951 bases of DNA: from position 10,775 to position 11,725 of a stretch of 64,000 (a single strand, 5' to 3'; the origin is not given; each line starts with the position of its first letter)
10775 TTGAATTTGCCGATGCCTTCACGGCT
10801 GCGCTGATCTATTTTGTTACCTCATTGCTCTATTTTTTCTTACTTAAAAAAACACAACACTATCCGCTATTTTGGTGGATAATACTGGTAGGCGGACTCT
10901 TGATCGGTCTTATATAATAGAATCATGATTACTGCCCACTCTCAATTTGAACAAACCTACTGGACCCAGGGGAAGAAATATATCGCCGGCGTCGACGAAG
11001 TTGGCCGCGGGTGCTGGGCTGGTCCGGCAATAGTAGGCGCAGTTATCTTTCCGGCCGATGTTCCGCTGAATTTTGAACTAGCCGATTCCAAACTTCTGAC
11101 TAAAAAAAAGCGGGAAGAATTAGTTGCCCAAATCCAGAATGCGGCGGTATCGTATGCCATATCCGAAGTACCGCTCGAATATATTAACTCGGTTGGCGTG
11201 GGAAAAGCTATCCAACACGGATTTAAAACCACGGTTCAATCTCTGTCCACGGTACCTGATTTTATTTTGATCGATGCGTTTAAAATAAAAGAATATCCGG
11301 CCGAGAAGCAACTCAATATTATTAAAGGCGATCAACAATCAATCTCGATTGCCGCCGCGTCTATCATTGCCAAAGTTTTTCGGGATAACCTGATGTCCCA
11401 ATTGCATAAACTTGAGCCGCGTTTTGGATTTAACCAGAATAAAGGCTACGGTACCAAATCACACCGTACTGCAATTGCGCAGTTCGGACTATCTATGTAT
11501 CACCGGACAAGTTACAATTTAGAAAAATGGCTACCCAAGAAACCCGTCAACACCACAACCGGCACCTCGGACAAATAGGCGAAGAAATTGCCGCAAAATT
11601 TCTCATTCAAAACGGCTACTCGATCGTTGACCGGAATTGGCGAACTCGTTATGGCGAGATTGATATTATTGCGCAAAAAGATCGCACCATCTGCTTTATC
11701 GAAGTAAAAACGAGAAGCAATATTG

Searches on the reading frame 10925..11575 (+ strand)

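Call 25: search_protein_families(library=pfam, proteins=[window:10925-11575:+], max_evalue=0.001)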
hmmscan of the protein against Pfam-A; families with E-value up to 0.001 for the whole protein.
window:10925-11575:+ (217 aa): 1 family
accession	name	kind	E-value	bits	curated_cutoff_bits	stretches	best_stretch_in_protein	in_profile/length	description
PF01351.25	RNase_HII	-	2.1e-37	129.4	25.8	1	21-197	1-196/199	Ribonuclease HII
